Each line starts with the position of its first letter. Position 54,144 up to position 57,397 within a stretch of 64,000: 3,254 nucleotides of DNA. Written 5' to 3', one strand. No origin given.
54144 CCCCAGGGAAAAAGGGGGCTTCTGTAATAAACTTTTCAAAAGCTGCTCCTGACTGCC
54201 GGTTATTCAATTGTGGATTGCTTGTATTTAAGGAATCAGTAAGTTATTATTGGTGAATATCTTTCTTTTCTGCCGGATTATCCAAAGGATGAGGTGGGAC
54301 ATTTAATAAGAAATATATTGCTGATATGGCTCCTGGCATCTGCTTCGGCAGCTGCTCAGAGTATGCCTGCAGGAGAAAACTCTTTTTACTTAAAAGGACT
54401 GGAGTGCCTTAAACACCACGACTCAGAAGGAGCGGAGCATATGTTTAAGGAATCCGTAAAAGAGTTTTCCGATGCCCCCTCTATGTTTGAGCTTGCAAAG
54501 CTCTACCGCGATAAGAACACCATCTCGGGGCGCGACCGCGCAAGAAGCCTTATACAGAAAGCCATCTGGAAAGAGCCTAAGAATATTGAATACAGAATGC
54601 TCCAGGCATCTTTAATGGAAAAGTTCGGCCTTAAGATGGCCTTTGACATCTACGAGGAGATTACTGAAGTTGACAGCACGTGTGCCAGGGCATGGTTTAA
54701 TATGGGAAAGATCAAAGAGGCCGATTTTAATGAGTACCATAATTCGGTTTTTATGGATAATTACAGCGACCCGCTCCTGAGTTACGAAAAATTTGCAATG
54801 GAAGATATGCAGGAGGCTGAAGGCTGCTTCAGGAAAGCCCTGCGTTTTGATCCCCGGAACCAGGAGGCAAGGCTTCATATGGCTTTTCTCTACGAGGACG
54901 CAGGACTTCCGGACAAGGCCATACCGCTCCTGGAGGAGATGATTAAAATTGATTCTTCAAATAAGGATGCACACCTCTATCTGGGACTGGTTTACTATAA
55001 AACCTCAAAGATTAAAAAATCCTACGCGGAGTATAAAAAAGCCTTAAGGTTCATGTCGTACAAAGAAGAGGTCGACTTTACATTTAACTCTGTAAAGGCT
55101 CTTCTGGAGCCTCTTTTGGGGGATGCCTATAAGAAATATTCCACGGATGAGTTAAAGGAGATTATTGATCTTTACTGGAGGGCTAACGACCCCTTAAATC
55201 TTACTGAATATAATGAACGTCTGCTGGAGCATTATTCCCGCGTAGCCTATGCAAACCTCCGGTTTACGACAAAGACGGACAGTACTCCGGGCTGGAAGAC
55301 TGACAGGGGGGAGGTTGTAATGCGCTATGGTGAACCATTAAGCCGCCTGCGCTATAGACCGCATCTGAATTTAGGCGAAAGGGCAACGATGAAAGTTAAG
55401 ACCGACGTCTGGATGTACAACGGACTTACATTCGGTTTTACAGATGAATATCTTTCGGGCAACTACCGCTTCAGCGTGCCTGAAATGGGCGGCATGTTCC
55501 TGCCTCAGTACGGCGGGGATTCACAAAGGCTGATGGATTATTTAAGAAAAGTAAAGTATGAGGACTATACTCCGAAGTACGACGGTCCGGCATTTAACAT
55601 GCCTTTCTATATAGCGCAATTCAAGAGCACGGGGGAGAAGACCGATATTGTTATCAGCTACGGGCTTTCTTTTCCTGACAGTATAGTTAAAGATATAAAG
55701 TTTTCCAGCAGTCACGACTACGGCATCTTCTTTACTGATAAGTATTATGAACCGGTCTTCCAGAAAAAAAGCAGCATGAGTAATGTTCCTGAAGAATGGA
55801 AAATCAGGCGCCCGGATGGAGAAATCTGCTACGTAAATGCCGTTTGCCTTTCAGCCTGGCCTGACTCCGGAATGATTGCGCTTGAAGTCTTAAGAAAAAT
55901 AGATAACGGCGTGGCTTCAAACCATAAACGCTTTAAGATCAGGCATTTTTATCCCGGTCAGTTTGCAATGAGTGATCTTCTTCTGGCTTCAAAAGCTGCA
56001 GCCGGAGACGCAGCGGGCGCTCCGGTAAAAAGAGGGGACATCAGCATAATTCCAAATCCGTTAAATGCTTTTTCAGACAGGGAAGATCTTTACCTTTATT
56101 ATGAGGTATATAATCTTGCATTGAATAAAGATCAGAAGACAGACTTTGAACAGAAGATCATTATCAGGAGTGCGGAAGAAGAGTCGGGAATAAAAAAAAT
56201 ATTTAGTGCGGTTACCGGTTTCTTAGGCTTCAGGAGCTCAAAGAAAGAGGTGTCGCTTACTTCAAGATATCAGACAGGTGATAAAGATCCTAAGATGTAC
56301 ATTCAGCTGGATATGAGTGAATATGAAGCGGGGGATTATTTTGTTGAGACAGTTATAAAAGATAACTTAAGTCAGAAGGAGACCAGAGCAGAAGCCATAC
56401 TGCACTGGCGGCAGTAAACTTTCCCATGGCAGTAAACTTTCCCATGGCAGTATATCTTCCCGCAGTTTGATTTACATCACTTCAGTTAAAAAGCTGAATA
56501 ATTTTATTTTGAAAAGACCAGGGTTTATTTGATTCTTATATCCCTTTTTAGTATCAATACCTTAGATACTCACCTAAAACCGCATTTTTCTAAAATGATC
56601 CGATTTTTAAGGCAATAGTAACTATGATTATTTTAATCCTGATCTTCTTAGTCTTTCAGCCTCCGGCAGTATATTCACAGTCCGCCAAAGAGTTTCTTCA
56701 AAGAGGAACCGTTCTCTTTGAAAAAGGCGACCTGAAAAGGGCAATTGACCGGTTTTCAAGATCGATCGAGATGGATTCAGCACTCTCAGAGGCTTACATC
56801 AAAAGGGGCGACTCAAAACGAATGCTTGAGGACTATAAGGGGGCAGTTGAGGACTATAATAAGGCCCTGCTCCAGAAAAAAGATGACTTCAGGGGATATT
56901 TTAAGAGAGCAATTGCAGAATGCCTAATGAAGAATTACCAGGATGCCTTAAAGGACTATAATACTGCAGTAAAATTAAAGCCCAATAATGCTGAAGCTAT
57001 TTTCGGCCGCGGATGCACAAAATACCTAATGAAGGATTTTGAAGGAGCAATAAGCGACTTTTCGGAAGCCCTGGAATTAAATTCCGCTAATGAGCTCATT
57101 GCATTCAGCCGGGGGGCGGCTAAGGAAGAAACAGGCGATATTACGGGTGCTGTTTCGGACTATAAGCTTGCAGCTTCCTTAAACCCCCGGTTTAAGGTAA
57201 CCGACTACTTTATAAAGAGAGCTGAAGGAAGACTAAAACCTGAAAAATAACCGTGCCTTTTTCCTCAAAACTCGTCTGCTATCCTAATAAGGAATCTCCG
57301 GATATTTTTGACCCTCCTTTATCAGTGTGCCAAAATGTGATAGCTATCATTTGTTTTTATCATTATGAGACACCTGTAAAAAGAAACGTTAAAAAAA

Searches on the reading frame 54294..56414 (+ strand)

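Call 3: search_protein_families(library=pfam, proteins=[window:54294-56414:+], max_evalue=1)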
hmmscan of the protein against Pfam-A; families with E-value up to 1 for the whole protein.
window:54294-56414:+ (707 aa): 21 families
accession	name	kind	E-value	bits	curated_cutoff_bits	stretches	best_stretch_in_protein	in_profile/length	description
PF14559.12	TPR_19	-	1.3e-10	41.9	25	2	167-209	2-44/68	Tetratricopeptide repeat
PF07719.23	TPR_2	-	3.8e-10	39.5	27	2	225-252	2-29/34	Tetratricopeptide repeat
PF00515.34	TPR_1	-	5.5e-10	39.1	27.8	2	167-189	12-34/34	Tetratricopeptide repeat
PF13414.12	TPR_11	-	3.6e-09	36.6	26.8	2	207-237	11-41/42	TPR repeat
PF20094.4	GWxTD_dom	-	4.8e-08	33.4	26.9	1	283-350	51-114/172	GWxTD domain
PF13428.12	TPR_14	-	7.4e-08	32.8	23.5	1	191-231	2-42/44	Tetratricopeptide repeat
PF13431.12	TPR_17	-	9.4e-08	32.2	24.4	1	178-210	1-33/34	Tetratricopeptide repeat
PF23914.1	TPR_CcmH_CycH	-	1.2e-07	32.2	42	1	167-255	61-152/158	Cytochrome c-type biogenesis protein H TPR domain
PF13432.12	TPR_16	-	3.4e-06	27.8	32.7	2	166-223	7-64/65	Tetratricopeptide repeat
PF13181.12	TPR_8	-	1.1e-05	25.6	25.7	0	162-189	7-34/34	Tetratricopeptide repeat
PF25063.1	ARM_TT21_C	-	0.00016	22.1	35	1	191-256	96-161/209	Tetratricopeptide repeat protein 21 C-terminal ARM domain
PF13424.12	TPR_12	-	0.00024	21.7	30.1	1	193-253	6-67/77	Tetratricopeptide repeat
PF12895.13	ANAPC3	-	0.00034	21.3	27.2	1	171-247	4-79/82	Anaphase-promoting complex, cyclosome, subunit 3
PF12569.14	NatA_aux_su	-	0.0011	18.5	33.3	1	67-142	198-278/515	N-terminal acetyltransferase A, auxiliary subunit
PF13176.12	TPR_7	-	0.017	15.6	27.9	0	164-190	9-35/36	Tetratricopeptide repeat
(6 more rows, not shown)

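Call 4: search_protein_families(library=ncbifam, proteins=[window:54294-56414:+], max_evalue=1)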
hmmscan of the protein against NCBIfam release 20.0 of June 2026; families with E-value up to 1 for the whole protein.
window:54294-56414:+ (707 aa): 20 families
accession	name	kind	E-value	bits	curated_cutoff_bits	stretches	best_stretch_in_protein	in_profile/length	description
TIGR04514.1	GWxTD_dom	domain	1.6e-19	70.4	28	1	270-376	9-105/105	GWxTD domain-containing protein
TIGR02917.1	PEP_TPR_lipo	equivalog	1.7e-15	56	312.2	2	167-259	136-228/899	XrtA/PEP-CTERM system TPR-repeat protein PrsT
TIGR02521.1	type_IV_pilW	equivalog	6.1e-09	35.8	154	2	203-253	44-94/234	type IV pilus biogenesis/stability protein PilW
NF033758.1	gliding_GltE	equivalog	1.2e-07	31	225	1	43-220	135-320/411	adventurous gliding motility TPR repeat lipoprotein GltE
NF040959.1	MamA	equivalog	9.9e-07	28.4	200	1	200-253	47-100/204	magnetosome protein MamA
NF008757.0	PRK11788.1-5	equivalog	8.1e-05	21.9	363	1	165-222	189-246/388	lipopolysaccharide assembly protein LapB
NF040561.1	PrimPol_Msp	equivalog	0.00069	18.3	200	2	79-141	6-69/515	CRISPR-associated primase-polymerase type A1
NF033762.1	social_mot_Tgl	equivalog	0.0023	17.3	225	1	168-250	78-162/252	social motility TPR repeat lipoprotein Tgl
NF053607.1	CHU_0125_OmpA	equivalog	0.0023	16.5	620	1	165-269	28-132/639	CHU_0125 family OmpA-like outer membrane integrity protein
TIGR00990.1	3a0801s09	subfamily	0.0039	15.9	757.25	1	170-255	379-464/615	mitochondrial import receptor subunit TOM70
TIGR03939.1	PGA_TPR_OMP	equivalog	0.018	13.2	366.65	1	172-260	102-190/800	poly-beta-1,6 N-acetyl-D-glucosamine export porin PgaA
TIGR02552.1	LcrH_SycD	equivalog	0.029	14.1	104.8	1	163-258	25-120/136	SycD/LcrH family type III secretion system chaperone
NF007468.0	PRK10049.1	equivalog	0.032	12.4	1043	1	173-261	118-205/817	poly-beta-1,6 N-acetyl-D-glucosamine export porin PgaA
NF008753.0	PRK11788.1-1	equivalog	0.045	12.9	395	1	206-241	51-86/389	lipopolysaccharide assembly protein LapB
NF033920.0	C39_PA2778_fam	equivalog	0.053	12.9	150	0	67-142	159-235/255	PA2778 family cysteine peptidase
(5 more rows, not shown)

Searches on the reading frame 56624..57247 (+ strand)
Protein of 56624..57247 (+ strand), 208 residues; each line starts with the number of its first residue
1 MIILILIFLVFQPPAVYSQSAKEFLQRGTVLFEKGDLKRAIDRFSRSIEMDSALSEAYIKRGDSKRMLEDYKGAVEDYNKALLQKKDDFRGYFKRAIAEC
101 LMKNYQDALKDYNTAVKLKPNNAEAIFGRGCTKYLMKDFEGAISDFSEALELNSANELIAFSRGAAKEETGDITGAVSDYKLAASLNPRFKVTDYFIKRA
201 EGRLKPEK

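Call 3: search_protein_families(library=pfam, proteins=[window:56624-57247:+], max_evalue=1)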
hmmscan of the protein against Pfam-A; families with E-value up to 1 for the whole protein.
window:56624-57247:+ (208 aa): 25 families
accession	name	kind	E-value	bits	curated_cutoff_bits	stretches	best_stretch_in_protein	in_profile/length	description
PF00515.34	TPR_1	-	2.3e-27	94.1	27.8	4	90-122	2-34/34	Tetratricopeptide repeat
PF07719.23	TPR_2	-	2.9e-26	89.8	27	4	90-122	2-34/34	Tetratricopeptide repeat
PF13414.12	TPR_11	-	5.4e-25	87.3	26.8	4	103-131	8-36/42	TPR repeat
PF13181.12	TPR_8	-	6.4e-15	54.4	25.7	3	123-156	1-34/34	Tetratricopeptide repeat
PF13432.12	TPR_16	-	6.2e-11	43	32.7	3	25-82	1-58/65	Tetratricopeptide repeat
PF13424.12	TPR_12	-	1.5e-10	41.5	30.1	2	94-152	8-74/77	Tetratricopeptide repeat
PF13371.12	TPR_9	-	2e-10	41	35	1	103-155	9-61/73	Tetratricopeptide repeat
PF13431.12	TPR_17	-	3.4e-10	39.8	24.4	1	112-143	2-33/34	Tetratricopeptide repeat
PF13428.12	TPR_14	-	6.4e-09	36.1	23.5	1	91-128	3-40/44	Tetratricopeptide repeat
PF25575.1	TPR_BSK1_C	-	4.2e-07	30.3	42.2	3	19-83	40-105/118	Serine/threonine-protein kinase BSK1-like, TPR repeats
PF13174.12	TPR_6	-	4.5e-07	30.5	26.3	0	92-121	3-32/33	Tetratricopeptide repeat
PF14559.12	TPR_19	-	2.1e-06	28.4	25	1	103-127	5-29/68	Tetratricopeptide repeat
PF10516.15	SHNi-TPR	-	1.4e-05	24.9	21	1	104-121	16-33/38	SHNi-TPR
PF24575.1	TPR_Slam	-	3.2e-05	24.8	35.2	0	155-192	45-82/104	Surface lipoprotein assembly modifier, N-terminal TPR repeats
PF12895.13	ANAPC3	-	0.0088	16.7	27.2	0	103-155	3-54/82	Anaphase-promoting complex, cyclosome, subunit 3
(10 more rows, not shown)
